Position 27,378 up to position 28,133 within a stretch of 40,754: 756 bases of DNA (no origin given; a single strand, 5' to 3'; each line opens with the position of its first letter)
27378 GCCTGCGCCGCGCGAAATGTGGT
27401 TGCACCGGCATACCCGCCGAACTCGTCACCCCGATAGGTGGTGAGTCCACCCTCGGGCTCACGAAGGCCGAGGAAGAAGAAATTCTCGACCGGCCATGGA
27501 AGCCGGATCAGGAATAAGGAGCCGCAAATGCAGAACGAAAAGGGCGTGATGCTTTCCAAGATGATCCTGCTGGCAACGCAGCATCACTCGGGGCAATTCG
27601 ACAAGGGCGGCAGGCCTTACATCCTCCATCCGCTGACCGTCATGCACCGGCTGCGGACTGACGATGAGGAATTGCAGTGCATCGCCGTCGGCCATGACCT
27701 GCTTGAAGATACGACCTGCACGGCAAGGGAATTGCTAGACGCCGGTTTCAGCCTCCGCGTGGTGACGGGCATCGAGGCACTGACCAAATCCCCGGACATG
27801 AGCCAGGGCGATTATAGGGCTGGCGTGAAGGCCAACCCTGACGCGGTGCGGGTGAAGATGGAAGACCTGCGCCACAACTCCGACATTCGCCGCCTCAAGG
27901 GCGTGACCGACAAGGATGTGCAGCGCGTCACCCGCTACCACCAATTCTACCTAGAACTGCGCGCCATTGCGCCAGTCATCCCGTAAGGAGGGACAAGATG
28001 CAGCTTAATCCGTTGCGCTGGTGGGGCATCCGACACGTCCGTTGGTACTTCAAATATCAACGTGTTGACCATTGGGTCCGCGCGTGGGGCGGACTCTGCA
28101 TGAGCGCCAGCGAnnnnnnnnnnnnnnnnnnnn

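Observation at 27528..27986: Phage-encoded small alarmone hydrolase (SpoT/Mesh1-type HD domain)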

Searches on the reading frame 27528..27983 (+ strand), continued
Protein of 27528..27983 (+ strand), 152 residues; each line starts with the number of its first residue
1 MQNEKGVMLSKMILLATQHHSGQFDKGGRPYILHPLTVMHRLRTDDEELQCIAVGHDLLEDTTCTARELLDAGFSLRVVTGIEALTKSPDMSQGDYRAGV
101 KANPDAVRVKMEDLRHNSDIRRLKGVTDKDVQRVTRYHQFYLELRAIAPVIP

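Call 35: find_encoding_contigs(protein=P0035, flank=6000, max_places=3)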
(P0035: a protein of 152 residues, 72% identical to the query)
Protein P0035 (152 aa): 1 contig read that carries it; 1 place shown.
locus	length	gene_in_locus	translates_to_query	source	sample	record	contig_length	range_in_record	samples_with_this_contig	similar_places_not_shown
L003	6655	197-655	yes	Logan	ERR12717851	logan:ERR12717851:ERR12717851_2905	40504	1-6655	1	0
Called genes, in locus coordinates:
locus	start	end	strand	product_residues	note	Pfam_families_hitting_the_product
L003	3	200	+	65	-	?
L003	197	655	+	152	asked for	-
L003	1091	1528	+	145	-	-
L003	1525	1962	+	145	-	-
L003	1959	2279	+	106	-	-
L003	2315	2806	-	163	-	-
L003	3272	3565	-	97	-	-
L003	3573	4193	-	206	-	-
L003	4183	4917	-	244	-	-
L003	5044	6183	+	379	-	PF01757:Acyl_transf_3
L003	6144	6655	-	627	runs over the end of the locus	-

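Call 36: find_encoding_contigs(protein=P0056, flank=6000, max_places=3)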
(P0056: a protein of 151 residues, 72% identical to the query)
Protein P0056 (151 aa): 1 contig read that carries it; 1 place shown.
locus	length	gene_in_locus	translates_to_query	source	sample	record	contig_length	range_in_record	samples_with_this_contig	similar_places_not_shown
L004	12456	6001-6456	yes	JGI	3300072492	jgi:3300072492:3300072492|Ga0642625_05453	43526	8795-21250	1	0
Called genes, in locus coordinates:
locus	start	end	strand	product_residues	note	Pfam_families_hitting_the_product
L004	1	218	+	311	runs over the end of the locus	PF13479:AAA_24, PF13481:AAA_25 (faint)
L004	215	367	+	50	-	-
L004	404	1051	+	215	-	-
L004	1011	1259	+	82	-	-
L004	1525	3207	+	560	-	PF00145:DNA_methylase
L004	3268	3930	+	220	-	-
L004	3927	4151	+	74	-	-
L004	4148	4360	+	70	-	-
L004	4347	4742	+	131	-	-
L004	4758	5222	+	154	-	PF03767:Acid_phosphat_B, PF25109:HAD_PNKP, PF00702:Hydrolase (faint), PF24694:LNS2_PITM1-3 (faint)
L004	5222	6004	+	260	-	PF14354:Lar_restr_allev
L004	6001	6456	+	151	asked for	-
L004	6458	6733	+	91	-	-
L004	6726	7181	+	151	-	-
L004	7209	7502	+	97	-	-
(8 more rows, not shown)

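Call 37: find_encoding_contigs(protein=P0110, flank=6000, max_places=4)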
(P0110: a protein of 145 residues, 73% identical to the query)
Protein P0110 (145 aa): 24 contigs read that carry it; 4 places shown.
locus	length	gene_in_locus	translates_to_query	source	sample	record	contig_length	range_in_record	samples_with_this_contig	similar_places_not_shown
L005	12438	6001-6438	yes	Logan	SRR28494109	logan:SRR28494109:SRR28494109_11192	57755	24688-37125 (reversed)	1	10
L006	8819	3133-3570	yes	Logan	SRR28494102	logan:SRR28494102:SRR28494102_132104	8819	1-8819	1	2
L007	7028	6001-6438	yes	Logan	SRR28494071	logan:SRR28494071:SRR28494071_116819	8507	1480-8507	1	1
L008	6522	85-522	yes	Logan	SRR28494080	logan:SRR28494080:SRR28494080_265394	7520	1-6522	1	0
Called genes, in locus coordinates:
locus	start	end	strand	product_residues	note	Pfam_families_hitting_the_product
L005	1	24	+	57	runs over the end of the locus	-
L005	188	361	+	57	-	-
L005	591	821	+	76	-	-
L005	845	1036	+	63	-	-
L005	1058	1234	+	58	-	-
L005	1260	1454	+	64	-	-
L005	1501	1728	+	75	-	PF24729:Acb2_Tad1_hairpin (weak)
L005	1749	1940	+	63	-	-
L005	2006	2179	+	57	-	-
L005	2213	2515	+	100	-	-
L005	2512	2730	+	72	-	-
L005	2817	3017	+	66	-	-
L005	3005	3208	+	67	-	-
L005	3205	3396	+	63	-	-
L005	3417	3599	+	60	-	-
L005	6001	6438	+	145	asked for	-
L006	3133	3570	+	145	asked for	-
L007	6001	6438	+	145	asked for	-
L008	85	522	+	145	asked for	-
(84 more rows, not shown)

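Call 40: find_related_loci(query=window:27528-27983:+, collection=genome_contigs, flank=8000)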
Query window:27528-27983:+ (152 aa) in genome_contigs; peptide patterns used: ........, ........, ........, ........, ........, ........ (x = any residue, [..] = any of these).
113 stretches matched a pattern; 3 encode a relative of the query (tblastn E <= 1e-3); 3 distinct loci.
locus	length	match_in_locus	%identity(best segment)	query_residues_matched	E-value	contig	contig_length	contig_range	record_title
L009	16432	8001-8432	69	5-148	2e-63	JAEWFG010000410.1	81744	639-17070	MAG: Proteobacteria bacterium isolate OH_PBlB_174 k127_116252, whole genome shotgun sequence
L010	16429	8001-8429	57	4-146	3e-51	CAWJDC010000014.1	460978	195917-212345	MAG: uncultured Alphaproteobacteria bacterium isolate MFD09603.bin.2.261 genome assembly, contig: contig_81004, whole ge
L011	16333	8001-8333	30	8-121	3e-7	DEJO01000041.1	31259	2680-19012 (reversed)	MAG TPA_asm: Prevotella sp. UBA2746 UBA2746_contig_1482, whole genome shotgun sequence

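Call 51: predict_structure(alignment_id=A2)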
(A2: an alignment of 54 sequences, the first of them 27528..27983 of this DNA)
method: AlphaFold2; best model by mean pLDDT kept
length: 152 residues; sequences in the alignment: 54
mean_pLDDT: 88.5   pTM: 0.85
mean pLDDT of the five models: 88.5, 86.1, 85.0, 84.2, 83.4
residues with pLDDT >= 90: 91; 70-90: 47; 50-70: 12; < 50: 2
segments of 3 or more residues with pLDDT < 50: none
pLDDT, mean of each block of 10 residues (from residue 1): 78 93 80 86 93 93 93 97 94 96 97 82 76 90 87 49
secondary structure, 60 per line:
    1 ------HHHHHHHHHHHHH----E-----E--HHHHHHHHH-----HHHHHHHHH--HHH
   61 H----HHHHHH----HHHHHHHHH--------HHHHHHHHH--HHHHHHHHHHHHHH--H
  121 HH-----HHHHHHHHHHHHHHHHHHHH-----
elements in order: H7-19 H33-41 H47-55 H58-61 H66-71 H76-84 H93-101 H104-117 H128-147

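Call 54: fold_search(model_id=the predicted structure, library=pdb)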
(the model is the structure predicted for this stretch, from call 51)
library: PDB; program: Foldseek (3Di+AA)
matches with E <= 10: 295; with E <= 0.001: 23
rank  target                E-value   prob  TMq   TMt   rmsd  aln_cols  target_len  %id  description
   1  7smg_C                2.1e-10  1.00  0.86  0.91   1.9       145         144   39  Crystal structure of a (p)ppApp hydrolase from Bacteroides caccae (released 2022-11-09)
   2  7smg_A                3.5e-10  1.00  0.85  0.91   2.1       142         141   38  Crystal structure of a (p)ppApp hydrolase from Bacteroides caccae (released 2022-11-09)
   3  7smg_D                7.7e-10  1.00  0.85  0.90   2.1       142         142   38  Crystal structure of a (p)ppApp hydrolase from Bacteroides caccae (released 2022-11-09)
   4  7smg_B                9.4e-10  1.00  0.84  0.89   2.4       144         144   38  Crystal structure of a (p)ppApp hydrolase from Bacteroides caccae (released 2022-11-09)
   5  5vxa_A                6.4e-06  1.00  0.77  0.67   3.6       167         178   22  Structure of the human Mesh1-NADPH complex (released 2018-05-23)
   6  9chy_B                7.8e-06  1.00  0.78  0.67   3.4       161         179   22  Crystal structure of the human MESH1 (D66K)-PAPS complex (released 2025-12-10)
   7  3nr1_A                9.5e-06  1.00  0.77  0.67   3.6       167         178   23  A metazoan ortholog of SpoT hydrolyzes ppGpp and plays a role in starvation responses (released 2010-09-08)
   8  9chy_A                1.5e-05  1.00  0.78  0.67   3.3       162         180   23  Crystal structure of the human MESH1 (D66K)-PAPS complex (released 2025-12-10)
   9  3nqw_A                6.6e-05  1.00  0.75  0.65   3.6       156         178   18  A metazoan ortholog of SpoT hydrolyzes ppGpp and plays a role in starvation responses (released 2010-09-08)
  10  8acu_A                1.1e-04  1.00  0.74  0.34   4.2       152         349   26  Structure of Bacillus subtilis Rel in complex with DarB (released 2023-07-19)
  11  7qod_B                1.1e-04  1.00  0.73  0.63   3.8       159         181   28  Native structure of a small alarmone hydrolase (RelH) from Corynebacterium glutamicum (released 2022-07-13)
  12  6z3o_AAA              1.2e-04  1.00  0.82  0.71   2.8       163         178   23  The E74Q mutant of Small Alarmone Hydrolase SAH from Pseudomonas aeruginosa PAO1 (released 2021-01-27)
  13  6z3n_AAA              1.3e-04  1.00  0.81  0.71   2.7       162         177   23  Apo Structure of a Hydrolase from Pseudomonas aeruginosa PAO1 (released 2021-06-09)
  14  6z3o_BBB              1.5e-04  1.00  0.80  0.70   2.9       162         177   23  The E74Q mutant of Small Alarmone Hydrolase SAH from Pseudomonas aeruginosa PAO1 (released 2021-01-27)
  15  7qod_A                2.0e-04  1.00  0.72  0.59   4.0       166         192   27  Native structure of a small alarmone hydrolase (RelH) from Corynebacterium glutamicum (released 2022-07-13)
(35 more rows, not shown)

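Call 55: fold_search(model_id=the predicted structure, library=viral)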
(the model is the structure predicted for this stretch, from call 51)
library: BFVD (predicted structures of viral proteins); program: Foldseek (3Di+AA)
matches with E <= 10: 265; with E <= 0.001: 23
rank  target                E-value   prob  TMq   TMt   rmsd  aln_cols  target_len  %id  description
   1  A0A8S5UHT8            8.1e-12  1.00  0.90  0.85   1.6       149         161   50  Guanosine polyphosphate pyrophosphohydrolases/synthetase [Myoviridae sp. ctu2j3]
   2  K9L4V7                6.9e-11  1.00  0.88  0.33   1.2       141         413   49  Uncharacterized protein [Pectobacterium phage phiTE]
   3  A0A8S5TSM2            8.7e-10  1.00  0.86  0.43   1.4       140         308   33  (P)ppGpp synthetase, RelA/SpoT family [Podoviridae sp. ctARy1]
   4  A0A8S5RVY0            3.0e-08  1.00  0.85  0.79   1.8       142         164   27  (P)ppGpp synthetase, RelA/SpoT family [Siphoviridae sp. ctHip2]
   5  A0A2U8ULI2            2.7e-07  1.00  0.75  0.39   3.9       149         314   28  (no name in the UniProt tables at hand)
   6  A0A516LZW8            9.8e-07  1.00  0.82  0.75   2.9       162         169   23  (no name in the UniProt tables at hand)
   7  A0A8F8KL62            2.8e-06  1.00  0.76  0.60   3.1       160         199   24  (P)ppGpp synthetase/hydrolase [Clandestinovirus]
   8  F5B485                2.9e-06  1.00  0.53  0.82   3.0        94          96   52  (no name in the UniProt tables at hand)
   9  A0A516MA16            6.8e-06  1.00  0.76  0.55   3.7       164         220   24  (no name in the UniProt tables at hand)
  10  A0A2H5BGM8            7.1e-06  1.00  0.74  0.74   3.1       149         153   19  HD domain-containing protein [Vibrio phage Ceto]
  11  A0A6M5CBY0            7.5e-06  1.00  0.78  0.77   2.7       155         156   17  (no name in the UniProt tables at hand)
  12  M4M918                1.5e-05  1.00  0.78  0.83   2.4       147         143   24  (no name in the UniProt tables at hand)
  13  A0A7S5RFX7            2.0e-05  1.00  0.83  0.40   2.8       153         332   23  (no name in the UniProt tables at hand)
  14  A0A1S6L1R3            2.4e-05  1.00  0.72  0.43   5.1       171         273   22  (no name in the UniProt tables at hand)
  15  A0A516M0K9            3.9e-05  1.00  0.70  0.59   3.1       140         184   24  (no name in the UniProt tables at hand)
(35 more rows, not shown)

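Call 58: find_encoding_contigs(protein=P0001, flank=6000, max_places=2)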
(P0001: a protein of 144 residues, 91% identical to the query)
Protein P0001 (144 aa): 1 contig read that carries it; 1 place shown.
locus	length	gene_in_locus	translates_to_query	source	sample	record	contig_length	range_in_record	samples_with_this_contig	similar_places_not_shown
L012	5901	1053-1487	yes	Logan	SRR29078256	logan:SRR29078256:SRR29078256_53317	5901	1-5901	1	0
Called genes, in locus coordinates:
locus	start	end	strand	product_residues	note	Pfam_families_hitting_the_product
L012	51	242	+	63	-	-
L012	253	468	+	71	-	-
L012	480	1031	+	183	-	-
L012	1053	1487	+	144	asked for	PF13328:HD_4 (faint)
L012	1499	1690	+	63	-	-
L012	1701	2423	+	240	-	PF01555:N6_N4_Mtase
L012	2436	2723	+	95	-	-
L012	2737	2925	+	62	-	-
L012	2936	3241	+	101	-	-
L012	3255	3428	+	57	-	-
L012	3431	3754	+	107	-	-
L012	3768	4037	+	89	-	-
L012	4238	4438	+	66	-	-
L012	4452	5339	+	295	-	-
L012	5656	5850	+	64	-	-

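Call 59: find_encoding_contigs(protein=P0006, flank=8000, max_places=2)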
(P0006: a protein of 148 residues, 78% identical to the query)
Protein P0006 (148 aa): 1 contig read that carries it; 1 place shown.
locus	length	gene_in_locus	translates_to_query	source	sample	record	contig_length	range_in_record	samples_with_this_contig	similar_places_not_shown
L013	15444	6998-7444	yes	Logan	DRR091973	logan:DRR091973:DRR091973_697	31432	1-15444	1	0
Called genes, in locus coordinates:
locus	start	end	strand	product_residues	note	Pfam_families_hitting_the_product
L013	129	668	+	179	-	-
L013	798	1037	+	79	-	-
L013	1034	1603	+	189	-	PF07750:GcrA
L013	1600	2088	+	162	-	-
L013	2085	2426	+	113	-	PF01726:LexA_DNA_bind (weak), PF12802:MarR_2 (faint), PF13545:HTH_Crp_2 (weak)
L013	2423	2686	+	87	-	-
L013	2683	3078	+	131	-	-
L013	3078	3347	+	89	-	-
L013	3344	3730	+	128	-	PF12637:TSCPD (weak)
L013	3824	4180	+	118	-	PF05866:RusA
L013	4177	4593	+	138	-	-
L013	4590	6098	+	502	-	PF00270:DEAD, PF04851:ResIII, PF00271:Helicase_C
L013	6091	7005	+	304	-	PF08273:Zn_Ribbon_Prim, PF23639:DUF7146, PF13362:Toprim_3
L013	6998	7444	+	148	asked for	PF13328:HD_4 (weak)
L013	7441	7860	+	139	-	-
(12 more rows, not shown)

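Call 60: find_encoding_contigs(protein=P0016, flank=8000, max_places=2)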
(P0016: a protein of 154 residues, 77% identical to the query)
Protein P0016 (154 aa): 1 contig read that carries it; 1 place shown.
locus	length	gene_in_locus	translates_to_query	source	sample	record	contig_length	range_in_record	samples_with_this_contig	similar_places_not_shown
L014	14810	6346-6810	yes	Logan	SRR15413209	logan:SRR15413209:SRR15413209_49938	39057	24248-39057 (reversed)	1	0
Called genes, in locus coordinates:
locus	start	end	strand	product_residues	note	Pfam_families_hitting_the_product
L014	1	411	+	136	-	?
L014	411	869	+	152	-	PF27050:Phage_P22_Y8K6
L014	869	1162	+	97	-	-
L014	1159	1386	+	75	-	-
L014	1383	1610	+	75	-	-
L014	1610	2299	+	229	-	-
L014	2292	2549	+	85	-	-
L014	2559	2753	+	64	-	-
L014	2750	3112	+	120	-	-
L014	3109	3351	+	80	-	-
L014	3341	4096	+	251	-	PF07505:DUF5131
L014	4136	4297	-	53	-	-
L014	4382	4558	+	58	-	-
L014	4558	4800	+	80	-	-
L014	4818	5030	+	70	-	-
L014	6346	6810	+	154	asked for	-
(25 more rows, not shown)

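Call 61: find_encoding_contigs(protein=P0057, flank=8000, max_places=2)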
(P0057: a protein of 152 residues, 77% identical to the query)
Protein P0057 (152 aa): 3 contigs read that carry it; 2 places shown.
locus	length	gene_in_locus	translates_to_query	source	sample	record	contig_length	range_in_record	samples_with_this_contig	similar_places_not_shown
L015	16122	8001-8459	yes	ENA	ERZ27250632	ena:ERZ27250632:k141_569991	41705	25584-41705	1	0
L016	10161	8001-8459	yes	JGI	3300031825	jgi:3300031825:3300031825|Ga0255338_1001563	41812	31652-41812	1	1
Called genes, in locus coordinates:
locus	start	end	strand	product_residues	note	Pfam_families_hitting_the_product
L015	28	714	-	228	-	-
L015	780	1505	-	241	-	PF12705:PDDEXK_1 (weak)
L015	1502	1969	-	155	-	-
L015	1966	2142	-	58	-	-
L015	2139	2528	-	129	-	-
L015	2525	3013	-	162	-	PF10544:T5orf172, PF13455:MUG113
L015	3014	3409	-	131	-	-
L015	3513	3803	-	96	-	-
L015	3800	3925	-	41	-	-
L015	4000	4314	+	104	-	-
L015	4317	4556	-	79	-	-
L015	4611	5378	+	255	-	PF00717:Peptidase_S24 (weak)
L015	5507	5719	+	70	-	-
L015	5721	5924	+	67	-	-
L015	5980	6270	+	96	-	-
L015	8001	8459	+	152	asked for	-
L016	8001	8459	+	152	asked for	-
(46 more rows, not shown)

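Call 66: search_solved_structures(query=A2, max_evalue=0.001, show_alignments=0)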
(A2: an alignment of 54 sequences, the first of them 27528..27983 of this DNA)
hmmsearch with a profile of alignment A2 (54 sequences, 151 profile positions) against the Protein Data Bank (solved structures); distinct sequences matched with E-value up to 0.001: 19.
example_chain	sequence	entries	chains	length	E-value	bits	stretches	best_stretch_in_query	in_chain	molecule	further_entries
7smg_A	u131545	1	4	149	4.9e-32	113.9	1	4-148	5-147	(p)ppApp hydrolase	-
7oiw_A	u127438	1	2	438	7.8e-12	48.3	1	9-142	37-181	GTP pyrophosphokinase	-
8acu_A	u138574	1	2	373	1.7e-11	47.2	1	12-131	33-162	GTP pyrophosphokinase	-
6yxa_A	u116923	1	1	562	2.7e-11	46.5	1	12-131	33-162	GTP pyrophosphokinase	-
1vj7_A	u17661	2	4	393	1.9e-10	43.8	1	7-141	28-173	Bifunctional RELA/SPOT | Bifunctional (p)ppGpp synthase/hydrolase RelA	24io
7qps_A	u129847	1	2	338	6.3e-10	42.1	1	18-98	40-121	ACT domain protein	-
7qpr_A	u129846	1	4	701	1.9e-09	40.6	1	18-98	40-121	ACT domain protein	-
5xnx_A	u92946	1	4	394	1.3e-08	37.8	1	6-117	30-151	Bifunctional (p)ppGpp synthase/hydrolase RelA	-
8fr8_I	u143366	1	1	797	4.2e-08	36.2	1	5-117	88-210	GTP pyrophosphokinase RelA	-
6s2t_A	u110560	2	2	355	2.1e-07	33.9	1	12-122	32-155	(P)ppGpp synthetase I, SpoT/RelA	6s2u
7ohg_A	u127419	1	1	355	2.1e-07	33.9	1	12-122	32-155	Guanosine-3',5'-bis(Diphosphate) 3'-pyrophosphohydrolase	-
6s2v_A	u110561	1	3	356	2.1e-07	33.9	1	12-122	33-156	(P)ppGpp synthetase I, SpoT/RelA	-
4yf1_A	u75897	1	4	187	4.5e-07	32.9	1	5-95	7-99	Lmo0812 protein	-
3nr1_A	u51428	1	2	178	8.2e-07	32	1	12-120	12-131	HD domain-containing protein 3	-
5vxa_A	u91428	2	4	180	8.6e-06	28.7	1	12-120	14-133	Guanosine-3',5'-bis(diphosphate) 3'-pyrophosphohydrolase MESH1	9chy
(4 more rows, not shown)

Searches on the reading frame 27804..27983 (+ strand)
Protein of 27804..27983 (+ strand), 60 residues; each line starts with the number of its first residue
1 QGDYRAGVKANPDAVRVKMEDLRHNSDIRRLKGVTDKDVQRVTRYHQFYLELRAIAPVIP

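Call 65: search_solved_structures(query=window:27804-27983:+, max_evalue=10, show_alignments=1)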
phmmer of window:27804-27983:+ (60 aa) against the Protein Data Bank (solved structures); distinct sequences matched with E-value up to 10: 1.
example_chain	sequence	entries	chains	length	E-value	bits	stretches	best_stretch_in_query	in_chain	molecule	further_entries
7smg_A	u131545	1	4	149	2.7e-05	27.6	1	7-52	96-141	(p)ppApp hydrolase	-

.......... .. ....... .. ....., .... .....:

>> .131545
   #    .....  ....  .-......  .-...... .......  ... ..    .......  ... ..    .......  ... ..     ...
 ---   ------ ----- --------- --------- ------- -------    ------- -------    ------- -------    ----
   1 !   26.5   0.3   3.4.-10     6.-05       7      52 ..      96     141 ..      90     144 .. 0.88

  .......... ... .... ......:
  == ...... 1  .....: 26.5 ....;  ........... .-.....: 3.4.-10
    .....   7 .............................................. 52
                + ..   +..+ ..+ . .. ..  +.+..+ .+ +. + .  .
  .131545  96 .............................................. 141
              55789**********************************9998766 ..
